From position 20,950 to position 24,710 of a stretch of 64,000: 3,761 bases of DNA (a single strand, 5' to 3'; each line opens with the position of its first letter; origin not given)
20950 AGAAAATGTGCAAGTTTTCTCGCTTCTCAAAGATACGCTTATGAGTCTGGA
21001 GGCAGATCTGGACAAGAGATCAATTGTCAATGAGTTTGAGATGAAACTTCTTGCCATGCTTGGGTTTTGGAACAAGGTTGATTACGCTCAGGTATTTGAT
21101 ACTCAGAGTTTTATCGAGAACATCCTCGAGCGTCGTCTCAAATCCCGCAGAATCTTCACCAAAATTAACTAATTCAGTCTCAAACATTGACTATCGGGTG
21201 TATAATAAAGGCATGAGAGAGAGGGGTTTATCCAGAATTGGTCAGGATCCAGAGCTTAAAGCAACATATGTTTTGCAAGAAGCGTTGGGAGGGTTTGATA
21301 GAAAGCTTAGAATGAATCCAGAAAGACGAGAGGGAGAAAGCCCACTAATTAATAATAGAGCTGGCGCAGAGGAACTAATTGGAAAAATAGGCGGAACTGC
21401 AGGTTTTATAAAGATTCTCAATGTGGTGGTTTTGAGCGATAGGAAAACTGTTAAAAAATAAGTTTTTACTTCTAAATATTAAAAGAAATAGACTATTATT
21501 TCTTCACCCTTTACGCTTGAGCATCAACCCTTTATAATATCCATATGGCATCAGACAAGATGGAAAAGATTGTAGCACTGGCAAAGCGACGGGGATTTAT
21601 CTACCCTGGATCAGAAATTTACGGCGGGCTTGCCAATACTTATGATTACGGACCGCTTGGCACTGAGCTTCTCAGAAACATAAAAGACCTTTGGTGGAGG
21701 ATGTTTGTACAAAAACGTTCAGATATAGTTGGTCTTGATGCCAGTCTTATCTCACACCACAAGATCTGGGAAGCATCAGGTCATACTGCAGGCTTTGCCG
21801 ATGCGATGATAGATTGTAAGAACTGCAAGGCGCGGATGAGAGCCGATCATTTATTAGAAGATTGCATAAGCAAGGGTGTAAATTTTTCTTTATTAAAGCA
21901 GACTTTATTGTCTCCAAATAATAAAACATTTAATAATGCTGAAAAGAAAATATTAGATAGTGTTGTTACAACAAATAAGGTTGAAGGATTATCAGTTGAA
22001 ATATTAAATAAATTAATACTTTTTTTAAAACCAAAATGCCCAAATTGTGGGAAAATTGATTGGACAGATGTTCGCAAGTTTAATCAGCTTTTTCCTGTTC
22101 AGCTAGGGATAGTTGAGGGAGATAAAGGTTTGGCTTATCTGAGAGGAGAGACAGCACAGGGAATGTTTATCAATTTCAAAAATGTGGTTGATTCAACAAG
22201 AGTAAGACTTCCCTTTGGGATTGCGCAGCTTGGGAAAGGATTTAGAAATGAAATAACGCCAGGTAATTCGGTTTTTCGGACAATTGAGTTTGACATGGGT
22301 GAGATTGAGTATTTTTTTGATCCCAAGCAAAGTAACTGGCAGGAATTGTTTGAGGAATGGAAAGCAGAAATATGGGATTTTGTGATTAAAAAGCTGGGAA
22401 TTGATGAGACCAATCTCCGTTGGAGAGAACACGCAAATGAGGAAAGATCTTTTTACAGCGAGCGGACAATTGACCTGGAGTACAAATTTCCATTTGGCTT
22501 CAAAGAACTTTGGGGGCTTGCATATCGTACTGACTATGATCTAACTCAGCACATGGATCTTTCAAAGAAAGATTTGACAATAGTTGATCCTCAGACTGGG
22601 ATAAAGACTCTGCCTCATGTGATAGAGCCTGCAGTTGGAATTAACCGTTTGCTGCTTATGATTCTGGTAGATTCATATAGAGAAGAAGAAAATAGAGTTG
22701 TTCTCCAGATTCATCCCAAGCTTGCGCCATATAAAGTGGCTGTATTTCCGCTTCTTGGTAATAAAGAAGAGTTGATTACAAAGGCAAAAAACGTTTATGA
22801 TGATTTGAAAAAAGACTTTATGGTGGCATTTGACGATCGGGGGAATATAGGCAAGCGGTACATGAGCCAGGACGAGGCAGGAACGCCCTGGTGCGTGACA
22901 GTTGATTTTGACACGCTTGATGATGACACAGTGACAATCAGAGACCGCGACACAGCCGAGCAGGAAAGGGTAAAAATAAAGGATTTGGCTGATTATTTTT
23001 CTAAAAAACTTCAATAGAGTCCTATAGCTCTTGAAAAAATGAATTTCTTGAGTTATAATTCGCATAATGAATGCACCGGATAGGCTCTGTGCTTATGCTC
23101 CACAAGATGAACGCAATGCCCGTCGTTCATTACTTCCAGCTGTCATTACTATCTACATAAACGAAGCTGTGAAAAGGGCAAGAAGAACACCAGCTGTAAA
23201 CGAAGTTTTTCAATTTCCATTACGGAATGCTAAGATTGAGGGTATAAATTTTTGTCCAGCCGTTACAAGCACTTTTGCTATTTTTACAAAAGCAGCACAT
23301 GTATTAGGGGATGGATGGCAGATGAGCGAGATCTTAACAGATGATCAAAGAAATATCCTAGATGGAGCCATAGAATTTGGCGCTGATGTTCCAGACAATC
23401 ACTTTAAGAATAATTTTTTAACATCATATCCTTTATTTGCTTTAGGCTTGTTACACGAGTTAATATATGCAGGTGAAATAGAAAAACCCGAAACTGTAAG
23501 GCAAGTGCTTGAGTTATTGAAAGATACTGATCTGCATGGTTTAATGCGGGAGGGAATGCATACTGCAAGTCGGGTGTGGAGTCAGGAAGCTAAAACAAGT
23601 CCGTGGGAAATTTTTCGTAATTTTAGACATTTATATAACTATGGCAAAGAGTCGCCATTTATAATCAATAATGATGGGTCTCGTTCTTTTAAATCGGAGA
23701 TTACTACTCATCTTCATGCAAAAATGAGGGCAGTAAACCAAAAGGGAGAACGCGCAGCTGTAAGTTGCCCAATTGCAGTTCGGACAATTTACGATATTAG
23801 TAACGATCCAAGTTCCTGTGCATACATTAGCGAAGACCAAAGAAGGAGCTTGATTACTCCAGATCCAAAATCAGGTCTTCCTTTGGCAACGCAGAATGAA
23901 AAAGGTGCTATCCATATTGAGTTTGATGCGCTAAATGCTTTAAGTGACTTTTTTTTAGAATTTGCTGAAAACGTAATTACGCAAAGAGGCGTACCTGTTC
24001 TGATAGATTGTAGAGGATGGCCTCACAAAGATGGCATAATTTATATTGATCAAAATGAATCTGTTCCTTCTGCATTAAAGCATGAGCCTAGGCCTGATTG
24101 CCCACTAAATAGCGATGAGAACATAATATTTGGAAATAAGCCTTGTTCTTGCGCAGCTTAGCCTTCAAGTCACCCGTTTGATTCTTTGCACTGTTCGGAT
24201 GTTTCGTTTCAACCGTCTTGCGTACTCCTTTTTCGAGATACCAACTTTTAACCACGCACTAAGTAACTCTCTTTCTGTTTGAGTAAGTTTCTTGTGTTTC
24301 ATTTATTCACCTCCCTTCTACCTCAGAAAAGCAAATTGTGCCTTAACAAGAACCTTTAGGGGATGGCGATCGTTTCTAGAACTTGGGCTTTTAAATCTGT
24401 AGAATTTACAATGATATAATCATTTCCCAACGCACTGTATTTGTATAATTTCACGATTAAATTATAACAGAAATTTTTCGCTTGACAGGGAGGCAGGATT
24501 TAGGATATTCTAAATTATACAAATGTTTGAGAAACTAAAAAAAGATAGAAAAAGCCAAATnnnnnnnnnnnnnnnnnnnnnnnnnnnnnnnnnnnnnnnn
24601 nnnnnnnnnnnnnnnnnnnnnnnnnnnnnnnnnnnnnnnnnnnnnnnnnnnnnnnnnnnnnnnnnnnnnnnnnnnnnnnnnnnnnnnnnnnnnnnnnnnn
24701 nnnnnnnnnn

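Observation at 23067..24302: GC-atypical unknown gene abutting an IS30-type HTH remnant, between glyQS and the dcw cluster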

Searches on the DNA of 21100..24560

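Call 64: search_rna_families(source=window, start=21100, end=24560, threshold=evalue, max_evalue=1)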
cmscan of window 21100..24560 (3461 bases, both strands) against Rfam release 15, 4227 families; matches with E-value up to 1: 2.
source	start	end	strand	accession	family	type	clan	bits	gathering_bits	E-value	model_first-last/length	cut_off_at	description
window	21904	21933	-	RF00364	mir-BART2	Gene; miRNA;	-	22.4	60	0.91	1-62/62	no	mir-BART2 microRNA precursor family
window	22586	22611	+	RF01108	BMV3_UPD-PK1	Cis-reg;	-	22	38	0.24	1-26/26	no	Pseudoknot of upstream pseudoknot domain (UPD) of the 3'UTR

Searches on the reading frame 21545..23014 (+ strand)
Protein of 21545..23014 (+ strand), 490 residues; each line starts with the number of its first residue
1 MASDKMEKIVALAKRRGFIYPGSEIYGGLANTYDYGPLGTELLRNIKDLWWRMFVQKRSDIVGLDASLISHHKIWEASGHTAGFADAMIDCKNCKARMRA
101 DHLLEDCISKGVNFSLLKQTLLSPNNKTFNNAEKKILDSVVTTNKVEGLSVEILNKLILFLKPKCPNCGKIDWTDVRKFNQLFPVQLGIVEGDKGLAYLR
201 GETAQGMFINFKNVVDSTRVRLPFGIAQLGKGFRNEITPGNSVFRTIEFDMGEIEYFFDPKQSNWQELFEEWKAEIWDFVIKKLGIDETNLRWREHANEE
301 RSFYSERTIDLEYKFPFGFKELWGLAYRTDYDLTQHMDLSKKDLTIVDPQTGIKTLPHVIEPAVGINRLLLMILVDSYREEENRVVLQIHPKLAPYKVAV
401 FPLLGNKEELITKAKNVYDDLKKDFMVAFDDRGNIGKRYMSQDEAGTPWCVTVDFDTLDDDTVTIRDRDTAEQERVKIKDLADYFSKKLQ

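Call 39: find_related_loci(query=A4, collection=genome_contigs, flank=6000)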
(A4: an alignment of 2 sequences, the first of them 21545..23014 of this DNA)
Query A4 (490 aa) in genome_contigs; peptide patterns used: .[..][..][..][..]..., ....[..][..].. (x = any residue, [..] = any of these).
215 stretches matched a pattern; 125 encode a relative of the query (tblastn E <= 1e-3); the best 80 are kept; 80 distinct loci.
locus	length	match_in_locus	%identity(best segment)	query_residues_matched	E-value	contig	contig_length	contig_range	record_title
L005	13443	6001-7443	68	1-489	0e+0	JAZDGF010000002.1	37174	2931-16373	MAG: Candidatus Levyibacteriota bacterium isolate MEGAHIT-group-0.239 k141_106186, whole genome shotgun sequence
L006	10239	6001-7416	66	1-489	0e+0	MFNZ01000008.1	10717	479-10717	MAG: Candidatus Levybacteria bacterium RIFCSPHIGHO2_02_FULL_37_13 rifcsphigho2_02_scaffold_12941, whole genome shotgun s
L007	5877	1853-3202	55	4-489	3e-180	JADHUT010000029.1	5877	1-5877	MAG: Candidatus Microgenomates bacterium isolate BS150m-G53 BS-150m-C13264, whole genome shotgun sequence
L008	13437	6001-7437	55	6-489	3e-177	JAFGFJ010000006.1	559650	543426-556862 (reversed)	MAG: Candidatus Dojkabacteria bacterium isolate Zod_Metabat.1309 k87_7064062, whole genome shotgun sequence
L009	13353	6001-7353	52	6-489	1e-170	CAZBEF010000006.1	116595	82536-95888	MAG TPA_asm: uncultured Gammaproteobacteria bacterium isolate SRP278252_co2_430 genome assembly, contig: NODE_214_length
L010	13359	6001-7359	52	3-490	1e-163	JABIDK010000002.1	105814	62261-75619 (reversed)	MAG: Candidatus Falkowbacteria bacterium isolate SI048_bin72 k141_1149578, whole genome shotgun sequence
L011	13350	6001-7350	52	6-489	2e-164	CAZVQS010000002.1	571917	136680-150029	MAG TPA_asm: uncultured Gammaproteobacteria bacterium isolate SRP278314_co2_148 genome assembly, contig: NODE_4_length_5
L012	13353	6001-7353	51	6-489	9e-162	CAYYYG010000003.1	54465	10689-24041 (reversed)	MAG TPA_asm: uncultured Gammaproteobacteria bacterium isolate SRP192515_co2_325 genome assembly, contig: NODE_353_length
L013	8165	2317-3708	52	6-489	1e-160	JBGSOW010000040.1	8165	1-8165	MAG: Candidatus Dojkabacteria bacterium isolate JTS-AC29 k141_2695761, whole genome shotgun sequence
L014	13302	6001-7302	51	2-489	5e-160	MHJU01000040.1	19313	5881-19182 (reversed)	MAG: Candidatus Jacksonbacteria bacterium RIFCSPLOWO2_02_FULL_44_20 rifcsplowo2_02_scaffold_9299, whole genome shotgun s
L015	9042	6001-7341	51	2-486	4e-159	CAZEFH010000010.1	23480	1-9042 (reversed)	MAG TPA_asm: uncultured Candidatus Saccharibacteria bacterium isolate binchicken_co269_92 genome assembly, contig: NODE_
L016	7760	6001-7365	50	3-490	1e-158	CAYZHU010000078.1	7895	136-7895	MAG TPA_asm: uncultured bacterium isolate SRP200132_co1_73 genome assembly, contig: NODE_16848_length_7895_cov_6.078954,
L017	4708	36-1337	49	2-489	2e-161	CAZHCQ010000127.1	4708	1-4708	MAG TPA_asm: uncultured Gammaproteobacteria bacterium isolate binchicken_co203_505 genome assembly, contig: k141_3587861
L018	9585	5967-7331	49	3-490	5e-158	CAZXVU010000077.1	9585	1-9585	MAG TPA_asm: uncultured bacterium isolate SRP200132_co1_523 genome assembly, contig: NODE_12738_length_9585_cov_8.143232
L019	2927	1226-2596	49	3-490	2e-166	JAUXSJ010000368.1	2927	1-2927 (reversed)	MAG: Parachlamydiaceae bacterium isolate C12_metabat.bin.6 C12_k141_182957, whole genome shotgun sequence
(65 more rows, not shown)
